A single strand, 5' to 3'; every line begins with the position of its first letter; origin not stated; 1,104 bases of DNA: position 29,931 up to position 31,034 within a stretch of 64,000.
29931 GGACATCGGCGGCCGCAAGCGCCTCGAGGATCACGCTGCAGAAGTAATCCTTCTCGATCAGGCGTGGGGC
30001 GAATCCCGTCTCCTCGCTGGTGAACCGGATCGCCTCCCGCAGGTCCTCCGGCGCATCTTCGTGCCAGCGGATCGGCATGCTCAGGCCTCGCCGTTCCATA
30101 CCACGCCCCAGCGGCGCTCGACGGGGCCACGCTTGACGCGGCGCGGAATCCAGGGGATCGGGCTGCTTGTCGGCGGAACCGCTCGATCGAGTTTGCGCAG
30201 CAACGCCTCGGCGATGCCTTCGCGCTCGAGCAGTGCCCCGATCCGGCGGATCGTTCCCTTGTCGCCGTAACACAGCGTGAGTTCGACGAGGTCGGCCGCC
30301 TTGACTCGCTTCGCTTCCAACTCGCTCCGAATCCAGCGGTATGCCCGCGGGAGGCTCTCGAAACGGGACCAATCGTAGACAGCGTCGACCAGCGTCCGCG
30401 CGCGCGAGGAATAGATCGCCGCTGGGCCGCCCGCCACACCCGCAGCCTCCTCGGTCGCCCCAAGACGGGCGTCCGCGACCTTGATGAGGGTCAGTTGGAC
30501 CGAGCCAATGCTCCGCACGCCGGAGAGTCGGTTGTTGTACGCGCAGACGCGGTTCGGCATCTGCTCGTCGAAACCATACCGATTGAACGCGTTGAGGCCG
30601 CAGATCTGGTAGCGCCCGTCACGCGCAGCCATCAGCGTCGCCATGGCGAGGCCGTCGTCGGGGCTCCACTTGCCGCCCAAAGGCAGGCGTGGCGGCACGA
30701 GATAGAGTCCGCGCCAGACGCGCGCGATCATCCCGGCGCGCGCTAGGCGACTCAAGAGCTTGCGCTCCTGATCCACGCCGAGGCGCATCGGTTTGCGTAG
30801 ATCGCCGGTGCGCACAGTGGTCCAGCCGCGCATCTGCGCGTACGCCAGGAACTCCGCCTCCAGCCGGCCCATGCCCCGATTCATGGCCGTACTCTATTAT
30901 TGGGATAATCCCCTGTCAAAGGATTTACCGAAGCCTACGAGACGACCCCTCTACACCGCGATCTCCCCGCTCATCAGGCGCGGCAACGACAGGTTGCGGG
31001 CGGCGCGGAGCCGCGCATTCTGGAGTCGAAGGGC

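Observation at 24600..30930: Accessory islet with three TA-like modules and two gene remnants interrupting conserved kbl / lepA / rpsT / holA-comEC-comEA block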

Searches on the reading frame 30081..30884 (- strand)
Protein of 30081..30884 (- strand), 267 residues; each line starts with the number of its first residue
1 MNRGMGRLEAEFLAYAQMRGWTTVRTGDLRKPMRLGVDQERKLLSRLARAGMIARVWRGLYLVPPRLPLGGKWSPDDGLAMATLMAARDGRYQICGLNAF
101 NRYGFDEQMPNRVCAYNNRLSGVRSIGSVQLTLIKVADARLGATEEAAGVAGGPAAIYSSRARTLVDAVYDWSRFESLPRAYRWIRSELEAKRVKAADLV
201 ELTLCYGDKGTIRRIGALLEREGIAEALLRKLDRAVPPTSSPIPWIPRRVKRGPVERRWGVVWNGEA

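Call 3: search_protein_families(library=pfam, proteins=[window:30081-30884:-], max_evalue=0.1)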
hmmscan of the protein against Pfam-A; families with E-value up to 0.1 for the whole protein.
window:30081-30884:- (267 aa): 2 families
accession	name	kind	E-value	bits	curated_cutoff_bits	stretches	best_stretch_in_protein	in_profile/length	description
PF13338.12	AbiEi_4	-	5.9e-05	23.5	25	1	17-64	7-49/49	Transcriptional regulator, AbiEi antitoxin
PF19570.5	DUF6088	-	0.00037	20.7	25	1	39-119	28-108/172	Family of unknown function (DUF6088)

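Call 12: search_protein_families(library=ncbifam, proteins=[window:30081-30884:-], max_evalue=0.1)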
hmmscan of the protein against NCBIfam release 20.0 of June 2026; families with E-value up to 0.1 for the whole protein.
window:30081-30884:- (267 aa): 1 family
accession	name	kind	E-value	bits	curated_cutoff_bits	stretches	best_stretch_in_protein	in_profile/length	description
NF047376.1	TAA_AbiEi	equivalog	0.045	13.5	150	1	18-65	15-63/172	type IV toxin-antitoxin system AbiEi family antitoxin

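Call 13: search_protein_families(library=padloc, proteins=[window:30081-30884:-], max_evalue=0.1)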
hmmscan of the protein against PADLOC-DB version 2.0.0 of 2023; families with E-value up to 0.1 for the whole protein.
window:30081-30884:- (267 aa): 26 families (the best 25 are shown)
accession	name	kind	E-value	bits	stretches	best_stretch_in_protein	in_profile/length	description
PDLC02267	AbiEi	-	2.5e-18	64.4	1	8-264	5-241/252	AbiEi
PDLC02226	AbiEi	-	3.8e-15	54.3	1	41-147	35-139/202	AbiEi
PDLC02266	AbiEi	-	1.1e-14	52.4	1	11-265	5-252/258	AbiEi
PDLC02282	AbiEi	-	2.9e-11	41.2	1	11-264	5-253/260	AbiEi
PDLC02252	AbiEi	-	1e-09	36.4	1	11-264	5-252/259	AbiEi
PDLC02283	AbiEi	-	1.7e-09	35.7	1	38-201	29-182/201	AbiEi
PDLC02233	AbiEi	-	3.9e-08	31.1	1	42-141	37-137/214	AbiEi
PDLC02265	AbiEi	-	2.1e-07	28.9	1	38-170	26-149/198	AbiEi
PDLC02242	AbiEi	-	2.8e-07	28.4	1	21-91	15-81/207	AbiEi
PDLC02276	AbiEi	-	1.4e-06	26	1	20-239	14-227/270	AbiEi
PDLC02225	AbiEi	-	8.4e-06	23.6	1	40-174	31-150/198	AbiEi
PDLC02268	AbiEi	-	1.6e-05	22.5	1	38-90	23-75/204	AbiEi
PDLC02234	AbiEi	-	2.2e-05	22.3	1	42-133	31-120/191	AbiEi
PDLC02247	AbiEi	-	3.9e-05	21.6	1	44-119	50-123/215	AbiEi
PDLC02286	AbiEi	-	7.7e-05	20.2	1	39-91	29-81/207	AbiEi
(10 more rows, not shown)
